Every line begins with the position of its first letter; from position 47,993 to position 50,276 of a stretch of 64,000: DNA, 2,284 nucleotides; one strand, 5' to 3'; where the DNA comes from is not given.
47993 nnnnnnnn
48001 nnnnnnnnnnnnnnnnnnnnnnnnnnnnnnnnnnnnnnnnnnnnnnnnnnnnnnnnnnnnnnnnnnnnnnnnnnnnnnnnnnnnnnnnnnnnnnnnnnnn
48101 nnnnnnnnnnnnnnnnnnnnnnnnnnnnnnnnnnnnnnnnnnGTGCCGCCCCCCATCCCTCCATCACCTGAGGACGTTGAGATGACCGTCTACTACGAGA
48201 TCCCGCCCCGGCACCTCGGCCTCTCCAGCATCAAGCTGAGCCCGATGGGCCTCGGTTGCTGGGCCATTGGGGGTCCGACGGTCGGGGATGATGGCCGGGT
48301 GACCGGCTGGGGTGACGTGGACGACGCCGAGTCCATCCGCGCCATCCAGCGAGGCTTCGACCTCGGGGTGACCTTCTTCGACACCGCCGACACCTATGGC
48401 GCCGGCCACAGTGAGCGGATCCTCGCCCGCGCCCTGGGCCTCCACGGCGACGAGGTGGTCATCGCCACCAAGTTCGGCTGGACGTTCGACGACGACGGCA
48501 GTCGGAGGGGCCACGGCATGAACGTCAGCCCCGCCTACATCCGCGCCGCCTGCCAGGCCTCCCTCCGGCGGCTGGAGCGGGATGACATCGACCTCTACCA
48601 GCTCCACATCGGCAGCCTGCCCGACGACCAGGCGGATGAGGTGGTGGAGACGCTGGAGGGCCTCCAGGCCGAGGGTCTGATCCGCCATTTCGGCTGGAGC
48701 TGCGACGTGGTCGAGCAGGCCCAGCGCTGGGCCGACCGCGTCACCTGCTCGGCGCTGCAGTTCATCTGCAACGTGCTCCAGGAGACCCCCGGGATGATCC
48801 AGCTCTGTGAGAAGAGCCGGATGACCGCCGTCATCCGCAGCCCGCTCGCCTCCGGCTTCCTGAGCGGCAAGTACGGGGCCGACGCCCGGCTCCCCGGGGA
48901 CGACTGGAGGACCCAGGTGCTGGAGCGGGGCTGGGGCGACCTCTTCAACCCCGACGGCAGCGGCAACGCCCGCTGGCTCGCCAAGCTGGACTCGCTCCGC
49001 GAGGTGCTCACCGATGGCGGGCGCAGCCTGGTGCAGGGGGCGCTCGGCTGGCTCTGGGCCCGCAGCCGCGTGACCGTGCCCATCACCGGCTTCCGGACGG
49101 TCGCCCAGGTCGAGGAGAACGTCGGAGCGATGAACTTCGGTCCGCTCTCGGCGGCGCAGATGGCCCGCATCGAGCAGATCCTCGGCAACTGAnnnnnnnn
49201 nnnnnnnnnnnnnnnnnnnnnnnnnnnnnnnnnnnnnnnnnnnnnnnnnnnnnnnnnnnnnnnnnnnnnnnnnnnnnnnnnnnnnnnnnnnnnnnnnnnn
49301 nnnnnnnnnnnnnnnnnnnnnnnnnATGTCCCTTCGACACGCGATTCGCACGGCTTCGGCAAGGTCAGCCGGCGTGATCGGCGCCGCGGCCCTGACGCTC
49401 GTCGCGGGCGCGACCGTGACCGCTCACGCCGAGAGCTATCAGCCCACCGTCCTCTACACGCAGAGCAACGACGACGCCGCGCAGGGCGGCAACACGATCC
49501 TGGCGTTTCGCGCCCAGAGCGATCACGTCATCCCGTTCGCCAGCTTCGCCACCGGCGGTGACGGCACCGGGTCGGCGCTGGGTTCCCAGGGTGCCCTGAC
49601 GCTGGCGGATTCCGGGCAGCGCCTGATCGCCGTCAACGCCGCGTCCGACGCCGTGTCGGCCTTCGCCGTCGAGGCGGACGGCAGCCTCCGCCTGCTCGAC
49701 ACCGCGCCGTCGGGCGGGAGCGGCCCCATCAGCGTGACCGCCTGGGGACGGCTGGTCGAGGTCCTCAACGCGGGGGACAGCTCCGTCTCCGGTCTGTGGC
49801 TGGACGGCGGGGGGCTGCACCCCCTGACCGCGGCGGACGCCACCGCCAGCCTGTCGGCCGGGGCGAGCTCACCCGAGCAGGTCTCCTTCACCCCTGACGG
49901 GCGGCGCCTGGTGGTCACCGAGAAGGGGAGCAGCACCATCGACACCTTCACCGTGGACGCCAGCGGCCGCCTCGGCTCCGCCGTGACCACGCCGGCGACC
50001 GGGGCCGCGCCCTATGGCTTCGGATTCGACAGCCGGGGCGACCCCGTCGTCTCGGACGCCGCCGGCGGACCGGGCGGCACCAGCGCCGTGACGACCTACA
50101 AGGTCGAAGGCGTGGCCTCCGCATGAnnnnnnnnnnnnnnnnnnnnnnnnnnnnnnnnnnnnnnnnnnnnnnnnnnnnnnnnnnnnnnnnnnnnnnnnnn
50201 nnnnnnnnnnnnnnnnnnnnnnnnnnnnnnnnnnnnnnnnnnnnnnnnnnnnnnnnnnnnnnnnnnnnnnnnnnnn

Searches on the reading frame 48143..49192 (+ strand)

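Call 3: search_protein_families(library=pfam, proteins=[window:48143-49192:+], max_evalue=0.01)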
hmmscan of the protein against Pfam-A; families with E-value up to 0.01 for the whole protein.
window:48143-49192:+ (349 aa): 1 family
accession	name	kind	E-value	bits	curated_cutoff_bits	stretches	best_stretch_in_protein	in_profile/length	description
PF00248.27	Aldo_ket_red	-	2.7e-58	197.8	24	1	35-346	2-289/291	Aldo/keto reductase family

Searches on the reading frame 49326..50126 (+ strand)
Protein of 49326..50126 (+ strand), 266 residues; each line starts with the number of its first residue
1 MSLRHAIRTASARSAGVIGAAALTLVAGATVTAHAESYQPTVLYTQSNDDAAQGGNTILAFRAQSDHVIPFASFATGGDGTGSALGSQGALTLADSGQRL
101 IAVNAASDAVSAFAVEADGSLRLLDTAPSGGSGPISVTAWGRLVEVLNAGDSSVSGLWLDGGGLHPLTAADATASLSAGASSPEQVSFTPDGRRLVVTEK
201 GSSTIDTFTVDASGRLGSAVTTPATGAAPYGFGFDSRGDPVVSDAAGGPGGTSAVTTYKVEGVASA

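Call 3: search_protein_families(library=pfam, proteins=[window:49326-50126:+], max_evalue=0.01)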
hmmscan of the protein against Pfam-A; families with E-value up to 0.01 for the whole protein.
window:49326-50126:+ (266 aa): 1 family
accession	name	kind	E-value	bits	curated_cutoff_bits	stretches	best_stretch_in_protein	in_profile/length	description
PF10282.15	Lactonase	-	5.3e-11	42.7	21.7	1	151-242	212-306/344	Lactonase, 7-bladed beta-propeller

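Call 5: search_protein_families(library=ncbifam, proteins=[window:49326-50126:+], max_evalue=0.1)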
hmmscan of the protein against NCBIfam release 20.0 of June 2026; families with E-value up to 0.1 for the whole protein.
window:49326-50126:+ (266 aa): 3 families
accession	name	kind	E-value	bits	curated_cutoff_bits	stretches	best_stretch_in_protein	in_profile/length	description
NF008258.1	PRK11028.1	equivalog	1.1e-06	28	370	1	97-243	138-291/330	6-phosphogluconolactonase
NF038117.1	choice_anch_I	subfamily_domain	0.0031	16.5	300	1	174-215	89-129/458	choice-of-anchor I family protein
NF033523.0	lasso_peptidase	equivalog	0.057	12.1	400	1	160-224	67-131/638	Atxe2 family lasso peptide isopeptidase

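Call 39: find_encoding_contigs(protein=window:49326-50126:+, flank=3000, max_places=6)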
Protein window:49326-50126:+ (266 aa): 23 contigs read that carry it; 4 places shown.
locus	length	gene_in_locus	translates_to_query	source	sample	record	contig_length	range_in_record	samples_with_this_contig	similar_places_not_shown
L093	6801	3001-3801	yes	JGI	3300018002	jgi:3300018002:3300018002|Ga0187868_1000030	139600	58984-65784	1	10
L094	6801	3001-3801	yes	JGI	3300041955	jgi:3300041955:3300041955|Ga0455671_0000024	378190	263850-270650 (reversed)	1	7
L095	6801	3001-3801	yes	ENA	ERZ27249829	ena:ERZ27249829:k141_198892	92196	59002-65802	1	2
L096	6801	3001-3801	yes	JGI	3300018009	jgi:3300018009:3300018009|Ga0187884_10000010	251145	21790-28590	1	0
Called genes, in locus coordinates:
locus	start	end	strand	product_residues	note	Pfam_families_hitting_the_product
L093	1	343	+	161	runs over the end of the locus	PF02502:LacAB_rpiB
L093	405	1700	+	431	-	-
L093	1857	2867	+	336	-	PF00248:Aldo_ket_red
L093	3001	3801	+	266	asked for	PF10282:Lactonase (weak)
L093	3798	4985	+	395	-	PF00672:HAMP (weak), PF00512:HisKA, PF02518:HATPase_c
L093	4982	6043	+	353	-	-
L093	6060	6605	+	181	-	-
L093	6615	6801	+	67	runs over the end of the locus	PF10041:DUF2277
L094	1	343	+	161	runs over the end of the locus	PF02502:LacAB_rpiB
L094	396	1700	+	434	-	-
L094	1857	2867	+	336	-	PF00248:Aldo_ket_red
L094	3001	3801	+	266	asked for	PF10282:Lactonase (weak)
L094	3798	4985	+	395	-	PF00672:HAMP (weak), PF00512:HisKA, PF02518:HATPase_c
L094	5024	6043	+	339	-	-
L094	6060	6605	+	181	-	-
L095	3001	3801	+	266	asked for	PF10282:Lactonase (weak)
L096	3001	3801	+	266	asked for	PF10282:Lactonase (weak)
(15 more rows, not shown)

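Call 59: search_protein_families(library=padloc, proteins=[window:49326-50126:+], max_evalue=0.1)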
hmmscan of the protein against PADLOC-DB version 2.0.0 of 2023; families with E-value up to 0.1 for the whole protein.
window:49326-50126:+ (266 aa): 0 families
